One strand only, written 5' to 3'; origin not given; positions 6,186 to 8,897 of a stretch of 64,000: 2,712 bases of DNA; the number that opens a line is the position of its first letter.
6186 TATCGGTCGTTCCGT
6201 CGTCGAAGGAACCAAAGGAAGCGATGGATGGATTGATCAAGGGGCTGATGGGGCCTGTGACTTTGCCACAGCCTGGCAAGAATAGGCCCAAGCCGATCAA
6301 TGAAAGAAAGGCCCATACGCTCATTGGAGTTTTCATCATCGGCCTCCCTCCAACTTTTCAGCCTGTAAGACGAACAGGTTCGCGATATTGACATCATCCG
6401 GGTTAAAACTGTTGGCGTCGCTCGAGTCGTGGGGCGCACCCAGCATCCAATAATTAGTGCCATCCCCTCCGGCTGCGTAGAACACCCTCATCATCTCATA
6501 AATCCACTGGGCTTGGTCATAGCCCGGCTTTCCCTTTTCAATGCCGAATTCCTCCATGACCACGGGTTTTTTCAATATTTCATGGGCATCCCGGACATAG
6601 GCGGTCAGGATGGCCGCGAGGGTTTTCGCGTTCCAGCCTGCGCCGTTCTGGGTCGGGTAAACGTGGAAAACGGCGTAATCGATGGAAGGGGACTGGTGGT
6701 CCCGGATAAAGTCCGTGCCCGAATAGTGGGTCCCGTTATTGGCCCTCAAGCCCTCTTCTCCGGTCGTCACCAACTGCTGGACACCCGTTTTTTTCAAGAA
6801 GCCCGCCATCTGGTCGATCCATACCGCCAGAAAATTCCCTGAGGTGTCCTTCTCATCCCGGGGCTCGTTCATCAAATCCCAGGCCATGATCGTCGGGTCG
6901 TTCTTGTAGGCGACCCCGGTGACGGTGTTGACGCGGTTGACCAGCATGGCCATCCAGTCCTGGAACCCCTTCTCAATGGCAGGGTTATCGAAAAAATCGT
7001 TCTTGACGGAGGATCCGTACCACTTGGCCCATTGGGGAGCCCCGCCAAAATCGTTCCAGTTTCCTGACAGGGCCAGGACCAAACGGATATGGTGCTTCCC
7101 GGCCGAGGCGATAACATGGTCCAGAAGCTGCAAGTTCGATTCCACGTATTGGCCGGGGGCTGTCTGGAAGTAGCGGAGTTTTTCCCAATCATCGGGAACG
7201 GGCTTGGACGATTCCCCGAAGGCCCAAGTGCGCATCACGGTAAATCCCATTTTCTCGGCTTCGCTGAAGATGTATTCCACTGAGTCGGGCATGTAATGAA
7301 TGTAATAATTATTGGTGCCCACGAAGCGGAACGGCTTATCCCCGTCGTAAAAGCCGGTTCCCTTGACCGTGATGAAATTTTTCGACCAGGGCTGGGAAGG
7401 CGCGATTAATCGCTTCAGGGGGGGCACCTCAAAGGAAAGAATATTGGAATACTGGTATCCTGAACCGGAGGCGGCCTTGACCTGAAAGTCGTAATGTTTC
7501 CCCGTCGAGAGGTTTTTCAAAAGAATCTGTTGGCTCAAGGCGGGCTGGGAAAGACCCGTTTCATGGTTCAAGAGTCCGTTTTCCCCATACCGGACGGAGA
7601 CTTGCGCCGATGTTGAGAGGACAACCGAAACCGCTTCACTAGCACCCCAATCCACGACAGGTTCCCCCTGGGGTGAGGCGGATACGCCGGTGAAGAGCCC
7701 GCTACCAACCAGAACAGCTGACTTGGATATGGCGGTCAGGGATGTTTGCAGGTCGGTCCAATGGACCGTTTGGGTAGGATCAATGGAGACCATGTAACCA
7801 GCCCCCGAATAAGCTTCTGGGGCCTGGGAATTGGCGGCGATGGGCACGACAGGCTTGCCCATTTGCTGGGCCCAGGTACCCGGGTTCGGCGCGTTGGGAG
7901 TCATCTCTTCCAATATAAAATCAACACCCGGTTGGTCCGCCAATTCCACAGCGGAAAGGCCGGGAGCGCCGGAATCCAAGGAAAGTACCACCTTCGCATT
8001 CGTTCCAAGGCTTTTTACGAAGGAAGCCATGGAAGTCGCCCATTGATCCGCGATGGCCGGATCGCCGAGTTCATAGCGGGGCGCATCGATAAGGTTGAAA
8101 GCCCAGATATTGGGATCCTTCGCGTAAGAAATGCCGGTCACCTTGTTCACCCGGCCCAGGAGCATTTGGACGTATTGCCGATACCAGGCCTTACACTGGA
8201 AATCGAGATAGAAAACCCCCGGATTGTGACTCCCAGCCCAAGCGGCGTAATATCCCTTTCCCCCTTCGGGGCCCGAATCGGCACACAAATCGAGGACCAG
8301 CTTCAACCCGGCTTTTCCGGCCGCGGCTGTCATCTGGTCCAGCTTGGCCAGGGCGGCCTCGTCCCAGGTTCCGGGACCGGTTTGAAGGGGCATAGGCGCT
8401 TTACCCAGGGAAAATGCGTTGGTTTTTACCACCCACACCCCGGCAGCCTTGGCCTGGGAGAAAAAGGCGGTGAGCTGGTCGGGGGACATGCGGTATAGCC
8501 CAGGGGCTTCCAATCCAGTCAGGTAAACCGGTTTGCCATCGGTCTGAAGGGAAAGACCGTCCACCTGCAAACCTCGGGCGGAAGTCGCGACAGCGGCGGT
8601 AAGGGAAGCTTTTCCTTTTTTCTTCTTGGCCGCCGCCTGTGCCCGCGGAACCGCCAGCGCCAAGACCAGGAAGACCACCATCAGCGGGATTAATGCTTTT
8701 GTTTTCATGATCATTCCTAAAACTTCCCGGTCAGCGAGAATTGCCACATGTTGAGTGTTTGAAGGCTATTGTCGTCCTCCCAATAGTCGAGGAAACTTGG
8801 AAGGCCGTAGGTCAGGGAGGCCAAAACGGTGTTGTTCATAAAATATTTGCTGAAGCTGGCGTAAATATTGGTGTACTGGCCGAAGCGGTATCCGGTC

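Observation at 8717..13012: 1431-aa outer-membrane protein made of five tandem PGWNRNV-modules fused to a porin-like barrel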

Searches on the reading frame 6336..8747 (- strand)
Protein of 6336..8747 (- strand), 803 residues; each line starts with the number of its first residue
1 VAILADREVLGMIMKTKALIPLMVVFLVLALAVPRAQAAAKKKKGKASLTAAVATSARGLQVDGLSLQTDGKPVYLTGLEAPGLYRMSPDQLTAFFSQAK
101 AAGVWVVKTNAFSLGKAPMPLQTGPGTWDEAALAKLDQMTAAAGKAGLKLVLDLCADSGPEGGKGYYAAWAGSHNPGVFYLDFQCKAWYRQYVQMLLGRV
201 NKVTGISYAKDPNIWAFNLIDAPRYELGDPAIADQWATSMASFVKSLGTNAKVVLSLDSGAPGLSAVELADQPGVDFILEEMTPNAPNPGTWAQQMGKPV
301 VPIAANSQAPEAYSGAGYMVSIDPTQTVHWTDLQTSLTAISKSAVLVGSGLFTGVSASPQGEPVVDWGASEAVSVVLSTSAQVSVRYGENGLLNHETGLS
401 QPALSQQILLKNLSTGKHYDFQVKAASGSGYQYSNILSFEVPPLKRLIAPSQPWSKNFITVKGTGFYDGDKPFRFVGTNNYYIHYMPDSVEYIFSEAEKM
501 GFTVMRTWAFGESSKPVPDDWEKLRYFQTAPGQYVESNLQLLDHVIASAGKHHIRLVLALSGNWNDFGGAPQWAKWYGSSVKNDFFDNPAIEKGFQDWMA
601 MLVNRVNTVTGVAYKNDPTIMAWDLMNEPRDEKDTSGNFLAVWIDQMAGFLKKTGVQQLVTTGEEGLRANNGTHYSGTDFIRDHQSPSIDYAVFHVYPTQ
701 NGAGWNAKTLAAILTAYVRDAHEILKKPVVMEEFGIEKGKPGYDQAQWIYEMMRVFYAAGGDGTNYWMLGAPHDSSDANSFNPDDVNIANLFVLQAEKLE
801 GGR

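Call 3: search_protein_families(library=pfam, proteins=[window:6336-8747:-], max_evalue=0.01)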
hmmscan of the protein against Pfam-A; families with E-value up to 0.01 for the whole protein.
window:6336-8747:- (803 aa): 1 family
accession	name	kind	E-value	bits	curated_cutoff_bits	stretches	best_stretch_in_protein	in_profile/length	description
PF00150.24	Cellulase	-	1.9e-15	57.6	23.5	1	472-770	7-269/272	Cellulase (glycosyl hydrolase family 5)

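Call 4: search_protein_families(library=ncbifam, proteins=[window:6336-8747:-], max_evalue=0.01)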
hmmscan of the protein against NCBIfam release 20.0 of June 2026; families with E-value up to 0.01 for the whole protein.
window:6336-8747:- (803 aa): 0 families

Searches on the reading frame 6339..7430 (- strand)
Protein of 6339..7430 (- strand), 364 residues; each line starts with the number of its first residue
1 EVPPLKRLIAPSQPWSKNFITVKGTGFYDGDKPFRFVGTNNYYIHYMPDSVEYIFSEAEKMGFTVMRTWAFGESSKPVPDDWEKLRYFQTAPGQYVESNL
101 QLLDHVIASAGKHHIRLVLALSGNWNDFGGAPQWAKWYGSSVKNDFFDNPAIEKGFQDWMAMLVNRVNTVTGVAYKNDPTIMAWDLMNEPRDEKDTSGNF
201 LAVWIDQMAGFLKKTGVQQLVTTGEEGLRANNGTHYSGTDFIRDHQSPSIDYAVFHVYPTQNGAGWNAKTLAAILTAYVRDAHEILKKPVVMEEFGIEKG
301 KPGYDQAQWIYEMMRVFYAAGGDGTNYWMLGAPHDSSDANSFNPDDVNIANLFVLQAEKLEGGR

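Call 78: search_solved_structures(query=window:6339-7430:-, max_evalue=0.00001)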
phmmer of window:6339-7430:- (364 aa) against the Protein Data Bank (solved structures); distinct sequences matched with E-value up to 0.00001: 16.
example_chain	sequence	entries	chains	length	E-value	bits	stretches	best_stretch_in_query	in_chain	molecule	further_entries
8gf3_A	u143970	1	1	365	2.5e-55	191.3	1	18-336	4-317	GH5 Mannanase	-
3pz9_A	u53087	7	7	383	6.7e-54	186.6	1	23-340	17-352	Mannan endo-1,4-beta-mannosidase. Glycosyl Hydrolase family 5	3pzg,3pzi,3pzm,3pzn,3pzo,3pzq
6tn6_A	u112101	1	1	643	9.6e-53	182.8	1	31-340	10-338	Mannan endo-1,4-beta-mannosidase. Glycosyl Hydrolase family 5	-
9m20_A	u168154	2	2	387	3.3e-51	177.7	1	19-324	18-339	mannan endo-1,4-beta-mannosidase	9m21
1rh9_A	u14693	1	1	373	2.6e-47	164.9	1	17-308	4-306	endo-beta-mannanase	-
4qp0_A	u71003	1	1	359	7.7e-41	143.6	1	18-300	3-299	Endo-beta-mannanase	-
1qno_A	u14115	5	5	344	2.4e-31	112.4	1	17-334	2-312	ENDO-1,4-B-D-MANNANASE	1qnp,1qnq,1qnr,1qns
3wfl_A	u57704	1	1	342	1.1e-29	106.8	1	29-310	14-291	beta-mannanase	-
3ziz_A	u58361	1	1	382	9.1e-29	103.9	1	21-332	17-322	GH5 ENDO-BETA-1,4-MANNANASE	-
3wh9_A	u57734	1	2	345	1e-27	100.4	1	20-331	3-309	Endo-beta-1,4-mannanase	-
31ao_A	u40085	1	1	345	2.1e-27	99.4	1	20-310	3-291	Probable mannan endo-1,4-beta-mannosidase A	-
4awe_A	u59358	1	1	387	2.9e-23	85.7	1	17-313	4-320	ENDO-BETA-D-1,4-MANNANASE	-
1uuq_A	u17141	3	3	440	5.5e-21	78.2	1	12-304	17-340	MANNOSYL-OLIGOSACCHARIDE GLUCOSIDASE | MAN5A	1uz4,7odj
4lyp_A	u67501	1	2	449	6.4e-16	61.6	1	143-299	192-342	Exo-beta-1,4-mannosidase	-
4lyr_A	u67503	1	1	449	1.8e-15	60.1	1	57-298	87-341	Exo-beta-1,4-mannosidase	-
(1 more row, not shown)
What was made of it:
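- The GH5 partner is a true mannanase (8GF3, E 2.5e-55; call 78).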

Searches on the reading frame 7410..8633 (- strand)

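Call 58: search_protein_families(library=pfam, proteins=[window:7410-8633:-], max_evalue=1)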
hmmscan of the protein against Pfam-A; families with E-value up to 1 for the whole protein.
seq(408 aa): 4 families
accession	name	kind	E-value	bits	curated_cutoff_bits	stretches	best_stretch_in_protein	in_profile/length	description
PF00041.27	fn3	-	0.012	16.3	25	1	347-400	34-82/84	Fibronectin type III domain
PF16656.11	Pur_ac_phosph_N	-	0.013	16.5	30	1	320-401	23-91/93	Purple acid Phosphatase, N-terminal domain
PF00150.24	Cellulase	-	0.019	14.9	23.5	1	31-130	3-86/272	Cellulase (glycosyl hydrolase family 5)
PF15610.12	PRTase_3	-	0.38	10.5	28.7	1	167-208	6-48/264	PRTase ComF-like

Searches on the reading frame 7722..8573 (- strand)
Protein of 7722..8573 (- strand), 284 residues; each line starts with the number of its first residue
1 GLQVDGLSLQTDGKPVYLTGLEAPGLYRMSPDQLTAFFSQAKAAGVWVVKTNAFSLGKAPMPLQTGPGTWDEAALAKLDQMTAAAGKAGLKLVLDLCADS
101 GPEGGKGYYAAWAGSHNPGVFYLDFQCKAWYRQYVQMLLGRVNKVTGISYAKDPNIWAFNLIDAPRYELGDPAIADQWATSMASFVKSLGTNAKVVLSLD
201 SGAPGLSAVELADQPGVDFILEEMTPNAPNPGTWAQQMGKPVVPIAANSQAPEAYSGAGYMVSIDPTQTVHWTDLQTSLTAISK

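Call 80: search_solved_structures(query=window:7722-8573:-, max_evalue=1)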
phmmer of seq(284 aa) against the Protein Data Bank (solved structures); distinct sequences matched with E-value up to 1: 18.
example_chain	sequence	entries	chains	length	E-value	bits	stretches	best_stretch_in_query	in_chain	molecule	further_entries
9m20_A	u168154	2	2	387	2.9e-24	89.1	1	12-201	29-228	mannan endo-1,4-beta-mannosidase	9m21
8gf3_A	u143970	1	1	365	8.1e-22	81.1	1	5-197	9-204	GH5 Mannanase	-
1rh9_A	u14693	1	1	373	1.3e-20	77.1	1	4-200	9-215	endo-beta-mannanase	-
3pz9_A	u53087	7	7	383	7.3e-15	58.2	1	75-197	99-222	Mannan endo-1,4-beta-mannosidase. Glycosyl Hydrolase family 5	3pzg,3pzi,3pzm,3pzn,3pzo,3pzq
6tn6_A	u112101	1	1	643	1e-14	57.8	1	75-197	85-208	Mannan endo-1,4-beta-mannosidase. Glycosyl Hydrolase family 5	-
4qp0_A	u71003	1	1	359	1.5e-14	57.2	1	3-194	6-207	Endo-beta-mannanase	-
1qno_A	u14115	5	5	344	6.3e-08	35.5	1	5-206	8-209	ENDO-1,4-B-D-MANNANASE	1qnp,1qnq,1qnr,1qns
3ziz_A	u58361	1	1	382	4.3e-07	32.7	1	74-227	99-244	GH5 ENDO-BETA-1,4-MANNANASE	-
3wfl_A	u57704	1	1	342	7.7e-07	31.9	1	5-197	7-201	beta-mannanase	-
1uuq_A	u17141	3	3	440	7.7e-05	25.4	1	5-194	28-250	MANNOSYL-OLIGOSACCHARIDE GLUCOSIDASE | MAN5A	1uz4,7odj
4awe_A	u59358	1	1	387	0.00019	24.1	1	76-196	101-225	ENDO-BETA-D-1,4-MANNANASE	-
31ao_A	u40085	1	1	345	0.0021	20.7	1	74-197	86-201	Probable mannan endo-1,4-beta-mannosidase A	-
3wh9_A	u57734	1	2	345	0.0021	20.7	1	74-197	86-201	Endo-beta-1,4-mannanase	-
5kwa_A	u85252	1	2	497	0.3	13.6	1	195-241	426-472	Proteasome-associated ATPase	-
5kzf_A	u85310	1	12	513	0.3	13.6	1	195-241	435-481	Proteasome-associated ATPase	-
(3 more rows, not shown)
